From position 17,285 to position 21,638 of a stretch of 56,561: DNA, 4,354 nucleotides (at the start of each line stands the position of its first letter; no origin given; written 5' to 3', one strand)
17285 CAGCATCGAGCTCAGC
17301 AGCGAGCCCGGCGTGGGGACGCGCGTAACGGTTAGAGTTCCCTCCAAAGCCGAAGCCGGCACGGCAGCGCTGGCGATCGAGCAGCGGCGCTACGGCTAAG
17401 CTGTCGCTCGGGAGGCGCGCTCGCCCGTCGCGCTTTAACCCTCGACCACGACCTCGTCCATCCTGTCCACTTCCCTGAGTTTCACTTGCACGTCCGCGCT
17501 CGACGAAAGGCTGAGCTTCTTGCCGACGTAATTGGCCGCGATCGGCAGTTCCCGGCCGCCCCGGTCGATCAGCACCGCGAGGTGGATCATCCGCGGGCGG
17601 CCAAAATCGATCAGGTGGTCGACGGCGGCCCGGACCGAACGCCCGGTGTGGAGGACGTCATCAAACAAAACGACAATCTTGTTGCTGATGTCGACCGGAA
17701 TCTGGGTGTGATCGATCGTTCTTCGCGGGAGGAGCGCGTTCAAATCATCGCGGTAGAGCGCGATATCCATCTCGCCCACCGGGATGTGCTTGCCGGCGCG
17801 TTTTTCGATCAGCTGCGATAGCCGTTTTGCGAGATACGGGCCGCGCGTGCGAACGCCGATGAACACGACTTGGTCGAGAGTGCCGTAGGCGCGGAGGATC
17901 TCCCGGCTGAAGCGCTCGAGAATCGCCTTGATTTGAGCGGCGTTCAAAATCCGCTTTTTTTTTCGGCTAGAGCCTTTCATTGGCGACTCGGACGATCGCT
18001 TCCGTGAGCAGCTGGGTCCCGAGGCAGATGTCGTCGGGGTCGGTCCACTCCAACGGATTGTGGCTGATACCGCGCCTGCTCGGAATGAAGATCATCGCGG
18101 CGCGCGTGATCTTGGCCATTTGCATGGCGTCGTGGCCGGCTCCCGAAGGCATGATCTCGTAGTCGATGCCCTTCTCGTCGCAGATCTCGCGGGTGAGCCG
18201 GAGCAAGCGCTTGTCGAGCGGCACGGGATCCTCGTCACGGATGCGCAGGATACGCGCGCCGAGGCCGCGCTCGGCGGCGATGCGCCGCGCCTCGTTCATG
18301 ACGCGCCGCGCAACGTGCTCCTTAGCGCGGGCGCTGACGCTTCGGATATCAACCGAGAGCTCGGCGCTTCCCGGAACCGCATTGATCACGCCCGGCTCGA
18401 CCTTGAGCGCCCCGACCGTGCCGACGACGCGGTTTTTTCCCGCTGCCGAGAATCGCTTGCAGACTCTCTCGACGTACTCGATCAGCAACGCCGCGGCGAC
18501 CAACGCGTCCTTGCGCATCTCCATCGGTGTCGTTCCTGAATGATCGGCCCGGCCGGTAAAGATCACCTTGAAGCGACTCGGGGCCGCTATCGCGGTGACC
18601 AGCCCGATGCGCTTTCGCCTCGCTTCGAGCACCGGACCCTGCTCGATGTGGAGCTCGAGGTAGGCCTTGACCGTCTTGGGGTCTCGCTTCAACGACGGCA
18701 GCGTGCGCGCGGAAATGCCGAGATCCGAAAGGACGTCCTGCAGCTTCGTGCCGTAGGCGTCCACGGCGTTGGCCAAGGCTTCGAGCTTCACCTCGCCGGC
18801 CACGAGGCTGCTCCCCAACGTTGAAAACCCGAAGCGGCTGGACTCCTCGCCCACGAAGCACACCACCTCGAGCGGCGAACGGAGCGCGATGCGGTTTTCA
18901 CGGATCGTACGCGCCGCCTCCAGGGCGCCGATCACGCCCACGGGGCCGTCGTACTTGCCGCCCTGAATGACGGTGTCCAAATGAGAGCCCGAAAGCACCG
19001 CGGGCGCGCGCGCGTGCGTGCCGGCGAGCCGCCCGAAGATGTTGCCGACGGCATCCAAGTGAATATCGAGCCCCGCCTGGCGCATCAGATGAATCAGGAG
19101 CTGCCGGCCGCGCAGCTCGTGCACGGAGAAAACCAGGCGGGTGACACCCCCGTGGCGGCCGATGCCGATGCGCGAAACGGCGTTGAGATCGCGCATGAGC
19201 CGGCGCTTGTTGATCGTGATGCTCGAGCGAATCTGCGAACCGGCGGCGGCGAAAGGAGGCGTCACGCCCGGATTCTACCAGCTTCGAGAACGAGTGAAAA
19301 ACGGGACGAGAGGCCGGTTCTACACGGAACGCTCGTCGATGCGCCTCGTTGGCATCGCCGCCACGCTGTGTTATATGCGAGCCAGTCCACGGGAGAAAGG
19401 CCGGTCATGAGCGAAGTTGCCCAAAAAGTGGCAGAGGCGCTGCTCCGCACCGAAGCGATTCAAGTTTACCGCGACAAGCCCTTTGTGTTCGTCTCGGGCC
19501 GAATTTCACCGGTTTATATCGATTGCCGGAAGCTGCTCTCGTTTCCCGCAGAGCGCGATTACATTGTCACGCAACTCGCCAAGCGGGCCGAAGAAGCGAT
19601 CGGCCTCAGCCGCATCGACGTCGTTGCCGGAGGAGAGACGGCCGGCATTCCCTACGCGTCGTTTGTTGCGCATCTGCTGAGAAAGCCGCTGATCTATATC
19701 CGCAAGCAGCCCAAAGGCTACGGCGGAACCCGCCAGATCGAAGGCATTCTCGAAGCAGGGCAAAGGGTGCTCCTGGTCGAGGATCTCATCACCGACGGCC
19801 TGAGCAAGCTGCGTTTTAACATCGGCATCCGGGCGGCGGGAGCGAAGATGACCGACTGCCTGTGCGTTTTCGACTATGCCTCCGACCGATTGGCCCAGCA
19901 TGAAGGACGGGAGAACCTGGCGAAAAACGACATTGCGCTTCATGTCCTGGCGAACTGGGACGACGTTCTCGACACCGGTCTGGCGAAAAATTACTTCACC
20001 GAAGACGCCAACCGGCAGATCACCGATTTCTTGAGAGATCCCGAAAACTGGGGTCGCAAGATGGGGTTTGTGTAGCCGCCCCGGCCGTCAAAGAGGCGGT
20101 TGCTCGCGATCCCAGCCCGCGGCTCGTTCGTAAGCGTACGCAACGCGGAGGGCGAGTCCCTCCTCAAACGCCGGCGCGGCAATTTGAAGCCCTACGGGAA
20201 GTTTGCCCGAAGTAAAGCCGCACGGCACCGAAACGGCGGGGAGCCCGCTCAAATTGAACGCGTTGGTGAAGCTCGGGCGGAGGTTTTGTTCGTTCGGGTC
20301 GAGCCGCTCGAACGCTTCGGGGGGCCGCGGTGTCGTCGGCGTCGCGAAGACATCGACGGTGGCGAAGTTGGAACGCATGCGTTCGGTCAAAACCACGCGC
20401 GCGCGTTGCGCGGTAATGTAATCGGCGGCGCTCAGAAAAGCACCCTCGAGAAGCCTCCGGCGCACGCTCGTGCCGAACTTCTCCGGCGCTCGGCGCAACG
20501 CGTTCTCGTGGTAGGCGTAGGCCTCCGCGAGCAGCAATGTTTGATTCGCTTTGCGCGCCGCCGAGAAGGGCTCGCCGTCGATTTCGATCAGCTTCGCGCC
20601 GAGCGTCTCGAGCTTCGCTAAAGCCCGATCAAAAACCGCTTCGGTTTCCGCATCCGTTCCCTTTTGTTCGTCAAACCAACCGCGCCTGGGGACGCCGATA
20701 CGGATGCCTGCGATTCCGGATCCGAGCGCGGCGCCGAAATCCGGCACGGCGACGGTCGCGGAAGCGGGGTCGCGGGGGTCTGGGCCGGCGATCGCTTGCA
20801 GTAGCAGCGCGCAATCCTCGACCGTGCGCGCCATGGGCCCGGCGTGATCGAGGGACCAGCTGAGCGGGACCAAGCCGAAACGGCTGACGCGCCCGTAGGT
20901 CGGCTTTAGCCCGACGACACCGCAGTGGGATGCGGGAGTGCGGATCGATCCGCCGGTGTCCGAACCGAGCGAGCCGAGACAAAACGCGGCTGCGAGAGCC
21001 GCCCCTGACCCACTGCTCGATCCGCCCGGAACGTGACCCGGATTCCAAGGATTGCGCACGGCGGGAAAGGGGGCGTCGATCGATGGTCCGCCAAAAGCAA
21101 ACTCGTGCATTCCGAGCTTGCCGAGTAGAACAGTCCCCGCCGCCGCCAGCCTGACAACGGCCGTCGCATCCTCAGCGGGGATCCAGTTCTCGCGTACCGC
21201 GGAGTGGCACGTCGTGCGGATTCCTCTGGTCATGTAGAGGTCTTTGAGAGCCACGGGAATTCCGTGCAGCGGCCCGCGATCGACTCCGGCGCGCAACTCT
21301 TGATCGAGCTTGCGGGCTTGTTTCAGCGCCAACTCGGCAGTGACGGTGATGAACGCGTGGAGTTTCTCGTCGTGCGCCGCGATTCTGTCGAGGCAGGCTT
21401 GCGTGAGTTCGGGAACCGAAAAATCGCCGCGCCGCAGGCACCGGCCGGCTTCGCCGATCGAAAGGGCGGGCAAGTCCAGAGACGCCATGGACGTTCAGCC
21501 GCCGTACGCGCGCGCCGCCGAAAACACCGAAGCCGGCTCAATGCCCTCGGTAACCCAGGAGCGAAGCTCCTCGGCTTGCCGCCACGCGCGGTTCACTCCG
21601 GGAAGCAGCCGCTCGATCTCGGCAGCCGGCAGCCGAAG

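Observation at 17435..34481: Candidate oxidative N-heterocycle (pyrimidine or pyridine-carboxylate) catabolic island with a non-canonical enzyme set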

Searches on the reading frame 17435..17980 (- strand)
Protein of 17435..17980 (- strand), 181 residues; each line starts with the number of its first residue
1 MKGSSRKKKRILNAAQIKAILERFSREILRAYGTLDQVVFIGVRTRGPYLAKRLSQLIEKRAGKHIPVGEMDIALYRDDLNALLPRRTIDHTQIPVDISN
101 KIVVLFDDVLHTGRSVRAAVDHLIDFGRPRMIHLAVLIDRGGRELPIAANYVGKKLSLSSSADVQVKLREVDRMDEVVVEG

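Call 6: search_protein_families(library=pfam, proteins=[window:17435-17980:-])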
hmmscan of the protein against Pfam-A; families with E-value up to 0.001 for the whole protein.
window:17435-17980:- (181 aa): 2 families
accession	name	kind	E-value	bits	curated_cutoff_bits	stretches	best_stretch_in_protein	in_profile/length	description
PF00156.33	Pribosyltran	-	2.2e-18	66.5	26.3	1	9-155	3-142/158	Phosphoribosyl transferase domain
PF14681.12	UPRTase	-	2.3e-05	24.4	27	1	89-138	109-159/206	Uracil phosphoribosyltransferase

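Call 7: search_protein_families(library=ncbifam, max_evalue=0.00001, proteins=[window:17435-17980:-])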
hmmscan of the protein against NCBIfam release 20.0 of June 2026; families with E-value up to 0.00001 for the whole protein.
window:17435-17980:- (181 aa): 6 families
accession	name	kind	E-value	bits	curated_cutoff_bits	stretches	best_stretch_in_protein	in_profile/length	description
NF003549.0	PRK05205.1-5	equivalog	4.4e-58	195.7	138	1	6-179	3-178/182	bifunctional pyr operon transcriptional regulator/uracil phosphoribosyltransferase PyrR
NF003547.0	PRK05205.1-3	equivalog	1.3e-53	181.7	230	1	4-180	9-189/194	bifunctional pyr operon transcriptional regulator/uracil phosphoribosyltransferase PyrR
NF003548.0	PRK05205.1-4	equivalog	2.9e-52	177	218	1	7-179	2-169/173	bifunctional pyr operon transcriptional regulator/uracil phosphoribosyltransferase PyrR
NF003546.0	PRK05205.1-2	equivalog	6e-44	149.8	268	1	10-180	5-175/175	bifunctional pyr operon transcriptional regulator/uracil phosphoribosyltransferase PyrR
NF003545.0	PRK05205.1-1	equivalog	1.8e-39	134.9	140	1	15-170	8-159/171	bifunctional pyr operon transcriptional regulator/uracil phosphoribosyltransferase PyrR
TIGR01203.1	HGPRTase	equivalog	8.3e-08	32.2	150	1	12-154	3-139/167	hypoxanthine phosphoribosyltransferase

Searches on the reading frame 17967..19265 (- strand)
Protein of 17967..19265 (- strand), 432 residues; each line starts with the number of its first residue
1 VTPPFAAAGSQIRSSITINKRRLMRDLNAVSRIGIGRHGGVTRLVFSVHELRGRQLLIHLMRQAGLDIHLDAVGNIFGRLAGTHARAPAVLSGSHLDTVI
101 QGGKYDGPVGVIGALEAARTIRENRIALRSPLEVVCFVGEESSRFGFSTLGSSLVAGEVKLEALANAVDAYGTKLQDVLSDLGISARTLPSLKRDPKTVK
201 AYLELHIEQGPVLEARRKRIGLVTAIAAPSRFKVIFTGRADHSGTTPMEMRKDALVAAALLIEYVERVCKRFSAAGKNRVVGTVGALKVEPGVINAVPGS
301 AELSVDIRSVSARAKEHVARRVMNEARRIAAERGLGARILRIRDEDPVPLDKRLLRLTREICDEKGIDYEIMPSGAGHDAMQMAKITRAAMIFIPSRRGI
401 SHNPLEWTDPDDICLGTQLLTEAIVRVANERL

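Call 6: search_protein_families(library=pfam, proteins=[window:17967-19265:-])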
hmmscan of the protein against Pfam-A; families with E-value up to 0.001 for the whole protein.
window:17967-19265:- (432 aa): 3 families
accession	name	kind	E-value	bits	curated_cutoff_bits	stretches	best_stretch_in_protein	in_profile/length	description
PF01546.33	Peptidase_M20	-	5.9e-23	82.3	24.6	1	93-424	3-204/206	Peptidase family M20/M25/M40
PF04389.22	Peptidase_M28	-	4e-06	27.1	21.3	1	75-156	1-77/193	Peptidase family M28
PF07687.19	M20_dimer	-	0.00096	19.5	21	0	232-331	9-104/107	Peptidase dimerisation domain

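Call 7: search_protein_families(library=ncbifam, max_evalue=0.00001, proteins=[window:17967-19265:-])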
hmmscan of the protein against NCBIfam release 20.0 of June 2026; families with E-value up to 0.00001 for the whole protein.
window:17967-19265:- (432 aa): 20 families
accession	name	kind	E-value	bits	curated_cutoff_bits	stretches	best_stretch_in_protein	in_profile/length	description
NF006771.0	PRK09290.1-5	subfamily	2.6e-137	457.7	399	1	16-429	2-411/413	allantoate amidohydrolase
NF058540.1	Ncarbamyl_ErtE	equivalog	1.4e-130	435.6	520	1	14-427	4-414/418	N-carbamyl-l-glutamate amidohydrolase ErtE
TIGR01879.1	hydantase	subfamily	6.4e-125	417.2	204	1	22-425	2-399/401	hydantoinase/carbamoylase family amidase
NF006775.0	PRK09290.2-5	equivalog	2.6e-111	372.2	479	1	38-429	29-415/419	allantoate amidohydrolase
NF009531.0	PRK12893.1-5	equivalog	1.9e-105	352.7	486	1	13-428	2-412/421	Zn-dependent hydrolase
NF006769.0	PRK09290.1-3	subfamily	2e-105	352.9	452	1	13-430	5-414/417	allantoate amidohydrolase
NF009529.0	PRK12893.1-2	equivalog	9.5e-104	347.4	508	1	16-428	5-408/411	Zn-dependent hydrolase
NF006768.0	PRK09290.1-1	equivalog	1.2e-103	347.2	532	1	20-428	6-408/411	allantoate deiminase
NF009527.0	PRK12891.1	subfamily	1.1e-98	331.1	461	1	19-429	9-422/426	Zn-dependent hydrolase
TIGR03176.1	AllC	equivalog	6.6e-90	301.7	597.75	1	22-428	4-403/406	allantoate deiminase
NF006772.0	PRK09290.2-1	subfamily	2.9e-89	299.8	424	1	12-430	6-418/430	allantoate amidohydrolase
NF010373.0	PRK13799.1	equivalog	3.7e-86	289.8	1087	1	26-430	189-589/591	unknown domain/N-carbamoyl-L-amino acid hydrolase fusion protein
NF006773.0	PRK09290.2-2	equivalog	2.3e-85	287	584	1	20-429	15-418/419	allantoate amidohydrolase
NF006770.0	PRK09290.1-4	equivalog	5e-83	279.1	372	1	27-427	9-400/403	allantoate amidohydrolase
NF009530.0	PRK12893.1-4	subfamily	2e-79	267.6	551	1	16-426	5-406/423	Zn-dependent hydrolase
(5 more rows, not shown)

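Call 56: search_solved_structures(query=window:17967-19265:-, max_evalue=1e-30)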
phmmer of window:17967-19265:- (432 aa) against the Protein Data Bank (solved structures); distinct sequences matched with E-value up to 1e-30: 18.
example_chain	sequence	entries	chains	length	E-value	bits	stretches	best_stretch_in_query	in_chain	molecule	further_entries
3n5f_A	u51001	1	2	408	4.1e-88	299.3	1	20-427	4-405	N-carbamoyl-L-amino acid hydrolase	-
4pxe_A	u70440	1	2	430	3.2e-76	260.1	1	11-426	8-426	Ureidoglycolate hydrolase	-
4pxb_A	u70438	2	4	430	2.2e-75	257.3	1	11-426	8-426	Ureidoglycolate hydrolase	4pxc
1z2l_A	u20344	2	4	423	5.3e-73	249.5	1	20-425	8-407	Allantoate amidohydrolase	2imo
4pxd_A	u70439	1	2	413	4.5e-72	246.4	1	23-425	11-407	Allantoate amidohydrolase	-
5tp4_A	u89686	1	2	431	5.5e-70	239.6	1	14-426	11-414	Amidase, hydantoinase/carbamoylase family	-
5thw_A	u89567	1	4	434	1.8e-69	237.9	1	11-427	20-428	Deacylase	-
4wjb_A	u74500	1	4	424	1.8e-67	231.3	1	18-430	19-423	Putative amidohydrolase/peptidase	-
5i4m_A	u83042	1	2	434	2.1e-66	227.8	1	11-427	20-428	Amidase, hydantoinase/carbamoylase family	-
8apz_A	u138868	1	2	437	1.1e-60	208.9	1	16-428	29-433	N-carbamoyl-L-amino-acid hydrolase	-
8aq0_A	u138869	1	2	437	1.1e-60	208.9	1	16-428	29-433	N-carbamoyl-L-amino-acid hydrolase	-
8c46_A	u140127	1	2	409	1.7e-58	201.7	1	16-428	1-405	N-carbamoyl-beta-alanine amidohydrolase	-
6c0d_A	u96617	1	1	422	1.4e-55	192.1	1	19-429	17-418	Amidase, hydantoinase/carbamoylase family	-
1r3n_A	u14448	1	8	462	9.9e-49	169.6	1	29-431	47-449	beta-alanine synthase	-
1r43_A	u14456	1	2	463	9.9e-49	169.6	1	29-431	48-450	beta-alanine synthase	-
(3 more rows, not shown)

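Call 59: find_related_loci(query=window:17967-19265:-, collection=metagenome_contigs, flank=10000)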
Query window:17967-19265:- (432 aa) in metagenome_contigs; peptide patterns used: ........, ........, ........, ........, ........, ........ (x = any residue, [..] = any of these).
600 stretches matched a pattern (row limit reached: there are more); 582 encode a relative of the query (tblastn E <= 1e-3); the best 80 are kept; 80 distinct loci.
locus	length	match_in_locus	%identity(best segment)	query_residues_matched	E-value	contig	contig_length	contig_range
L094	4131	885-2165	74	6-432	0e+0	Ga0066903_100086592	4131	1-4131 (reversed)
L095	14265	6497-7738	76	17-430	0e+0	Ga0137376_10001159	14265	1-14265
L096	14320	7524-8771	74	17-432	0e+0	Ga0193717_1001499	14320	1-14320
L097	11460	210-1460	73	15-431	0e+0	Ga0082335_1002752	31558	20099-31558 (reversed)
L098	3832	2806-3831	78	14-355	1e-176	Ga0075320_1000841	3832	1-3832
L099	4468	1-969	69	110-432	2e-150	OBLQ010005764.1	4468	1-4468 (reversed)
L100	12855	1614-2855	39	15-431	1e-92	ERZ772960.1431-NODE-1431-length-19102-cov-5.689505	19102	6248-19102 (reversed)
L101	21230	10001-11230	39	18-430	8e-91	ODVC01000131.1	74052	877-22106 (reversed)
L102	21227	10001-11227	39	18-429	1e-90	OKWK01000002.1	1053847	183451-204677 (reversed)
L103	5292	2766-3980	38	13-427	3e-90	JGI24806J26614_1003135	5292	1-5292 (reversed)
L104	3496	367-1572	43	18-430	2e-90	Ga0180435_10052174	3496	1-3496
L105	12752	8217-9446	38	8-427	6e-89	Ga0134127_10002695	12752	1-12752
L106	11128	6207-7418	38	18-430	4e-88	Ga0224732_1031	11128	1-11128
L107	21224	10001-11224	40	14-427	1e-87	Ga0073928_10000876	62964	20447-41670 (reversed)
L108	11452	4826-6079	37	5-432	9e-88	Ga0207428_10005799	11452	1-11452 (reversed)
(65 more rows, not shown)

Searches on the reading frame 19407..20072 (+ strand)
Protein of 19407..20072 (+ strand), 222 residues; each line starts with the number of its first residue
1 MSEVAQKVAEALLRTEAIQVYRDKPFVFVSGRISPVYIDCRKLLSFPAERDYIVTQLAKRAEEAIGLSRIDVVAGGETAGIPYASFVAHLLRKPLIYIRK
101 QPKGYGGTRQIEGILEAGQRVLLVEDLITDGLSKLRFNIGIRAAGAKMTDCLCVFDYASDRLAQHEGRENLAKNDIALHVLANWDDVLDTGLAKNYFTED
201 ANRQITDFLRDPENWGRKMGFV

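Call 6: search_protein_families(library=pfam, proteins=[window:19407-20072:+])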
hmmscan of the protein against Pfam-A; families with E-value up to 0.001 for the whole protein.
seq(222 aa): 1 family
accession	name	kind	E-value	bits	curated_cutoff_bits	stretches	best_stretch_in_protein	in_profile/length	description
PF00156.33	Pribosyltran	-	6.3e-07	29.3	26.3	1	57-164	18-133/158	Phosphoribosyl transferase domain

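Call 7: search_protein_families(library=ncbifam, max_evalue=0.00001, proteins=[window:19407-20072:+])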
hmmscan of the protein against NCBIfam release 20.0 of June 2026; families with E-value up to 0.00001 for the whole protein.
seq(222 aa): 8 families
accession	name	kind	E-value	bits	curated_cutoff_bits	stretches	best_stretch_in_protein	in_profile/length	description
NF001729.0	PRK00455.1-3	equivalog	1.5e-69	233.9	245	1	3-220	11-224/231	orotate phosphoribosyltransferase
TIGR00336.1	pyrE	equivalog_domain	1.3e-30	106.4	106.8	1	17-186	5-172/173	orotate phosphoribosyltransferase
NF004034.0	PRK05500.1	equivalog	1.8e-16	59.8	656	1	26-159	305-434/478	bifunctional orotidine-5'-phosphate decarboxylase/orotate phosphoribosyltransferase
TIGR01367.1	pyrE_Therm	equivalog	8.2e-15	54.9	150.25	1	20-158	11-145/187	orotate phosphoribosyltransferase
NF010382.0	PRK13809.1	equivalog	3e-12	46.4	208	1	12-207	17-201/210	orotate phosphoribosyltransferase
NF002634.0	PRK02304.1-3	equivalog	6.1e-08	32.6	170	0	115-185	115-180/182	adenine phosphoribosyltransferase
NF002636.0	PRK02304.1-5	equivalog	2.2e-07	30.5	125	0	37-103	26-88/176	adenine phosphoribosyltransferase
NF009211.0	PRK12560.1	equivalog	3.9e-07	30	188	0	49-181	32-173/187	adenine phosphoribosyltransferase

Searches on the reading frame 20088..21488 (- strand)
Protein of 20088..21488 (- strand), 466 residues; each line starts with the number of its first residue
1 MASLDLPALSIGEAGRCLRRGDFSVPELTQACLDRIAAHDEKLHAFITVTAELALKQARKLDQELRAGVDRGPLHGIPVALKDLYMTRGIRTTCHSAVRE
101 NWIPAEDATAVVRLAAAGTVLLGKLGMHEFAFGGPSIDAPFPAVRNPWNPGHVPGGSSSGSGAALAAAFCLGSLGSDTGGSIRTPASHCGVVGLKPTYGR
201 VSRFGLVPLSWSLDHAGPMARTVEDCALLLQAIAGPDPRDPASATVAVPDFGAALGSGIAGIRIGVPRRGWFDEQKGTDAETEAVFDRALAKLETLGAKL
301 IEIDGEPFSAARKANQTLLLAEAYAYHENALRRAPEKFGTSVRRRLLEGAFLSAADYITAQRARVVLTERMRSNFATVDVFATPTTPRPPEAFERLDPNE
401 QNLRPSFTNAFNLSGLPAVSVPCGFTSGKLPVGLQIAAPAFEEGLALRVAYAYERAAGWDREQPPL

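Call 6: search_protein_families(library=pfam, proteins=[window:20088-21488:-])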
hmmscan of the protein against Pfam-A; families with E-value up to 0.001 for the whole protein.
window:20088-21488:- (466 aa): 1 family
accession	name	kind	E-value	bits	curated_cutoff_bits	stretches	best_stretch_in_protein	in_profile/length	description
PF01425.27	Amidase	-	6.6e-117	391.7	27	1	27-445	1-443/445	Amidase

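Call 7: search_protein_families(library=ncbifam, max_evalue=0.00001, proteins=[window:20088-21488:-])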
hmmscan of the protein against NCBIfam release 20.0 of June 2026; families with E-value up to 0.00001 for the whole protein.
window:20088-21488:- (466 aa): 26 families (the best 25 are shown)
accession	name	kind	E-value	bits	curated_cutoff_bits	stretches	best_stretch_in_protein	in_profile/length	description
TIGR00132.1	gatA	equivalog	2.2e-108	363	481.1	1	22-456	9-463/466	Asp-tRNA(Asn)/Glu-tRNA(Gln) amidotransferase subunit GatA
NF006631.0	PRK09201.1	equivalog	6.4e-100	335.1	461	1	9-456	7-454/466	AtzE family amidohydrolase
TIGR02715.1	amido_AtzE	subfamily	4.4e-98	329.1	425.75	1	15-456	6-447/452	AtzE family amidohydrolase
NF004815.0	PRK06169.1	equivalog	1.1e-97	327.6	506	1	16-464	17-466/471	amidase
NF005688.0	PRK07488.1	equivalog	7.6e-90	302.1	532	1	5-457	7-466/474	indoleacetamide hydrolase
NF005460.0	PRK07056.1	subfamily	3.5e-87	293.3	447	1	16-456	15-452/457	amidase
NF006006.0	PRK08137.1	equivalog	3.6e-80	270.2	534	2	9-333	34-364/529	amidase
NF006043.0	PRK08186.1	subfamily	7.8e-80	269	487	1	14-459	12-450/600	allophanate hydrolase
NF005565.0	PRK07235.1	subfamily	3.7e-79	266.7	545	2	68-304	82-317/506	amidase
NF005450.0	PRK07042.1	equivalog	4.1e-77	259.6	458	1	15-464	13-459/464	amidase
TIGR02713.1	allophanate_hyd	equivalog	9.6e-74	248.9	511.05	1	45-459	3-415/563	allophanate hydrolase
NF004816.0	PRK06170.1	equivalog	4.1e-73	246.7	503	1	11-458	14-483/493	amidase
NF005686.0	PRK07486.1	subfamily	7.5e-72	242.6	465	1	13-465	18-481/486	amidase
NF004766.0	PRK06102.1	equivalog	8.9e-71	239.3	559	1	19-455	18-449/455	amidase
NF004717.0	PRK06061.1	equivalog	2.3e-70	237.6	498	1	14-465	22-475/483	amidase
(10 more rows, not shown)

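Call 57: search_solved_structures(query=window:20088-21488:-, max_evalue=1e-50)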
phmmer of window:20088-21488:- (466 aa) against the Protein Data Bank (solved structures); distinct sequences matched with E-value up to 1e-50: 11.
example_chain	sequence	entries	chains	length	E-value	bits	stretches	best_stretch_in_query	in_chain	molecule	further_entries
4wj3_A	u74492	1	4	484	7.5e-99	334.9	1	8-464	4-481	Glutamyl-tRNA(Gln) amidotransferase subunit A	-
3h0l_A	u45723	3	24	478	9.1e-84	285.1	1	10-455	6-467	Glutamyl-tRNA(Gln) amidotransferase subunit A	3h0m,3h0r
2df4_A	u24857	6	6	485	6.8e-80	272.3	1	29-455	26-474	Glutamyl-tRNA(Gln) amidotransferase subunit A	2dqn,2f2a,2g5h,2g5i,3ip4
3kfu_E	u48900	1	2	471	2.4e-79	270.5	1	18-458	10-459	Glutamyl-tRNA(Gln) amidotransferase subunit A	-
2gi3_A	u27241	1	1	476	1.1e-75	258.5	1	17-459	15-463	Glutamyl-tRNA(Gln) amidotransferase subunit A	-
3al0_A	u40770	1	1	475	1.1e-75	258.5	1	17-459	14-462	Glutamyl-tRNA(Gln) amidotransferase subunit A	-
6c62_A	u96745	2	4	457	1.3e-67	231.9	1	21-450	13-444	Biuret hydrolase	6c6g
2dc0_A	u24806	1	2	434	7.6e-58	199.7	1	12-449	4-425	probable amidase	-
5ac3_A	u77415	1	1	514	3.7e-55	190.8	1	18-328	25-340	PEPTIDE AMIDASE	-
4gyr_A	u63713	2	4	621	2e-53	185.1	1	25-449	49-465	Allophanate hydrolase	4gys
1m21_A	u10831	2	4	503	8.1e-53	183.1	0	18-328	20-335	Peptide Amidase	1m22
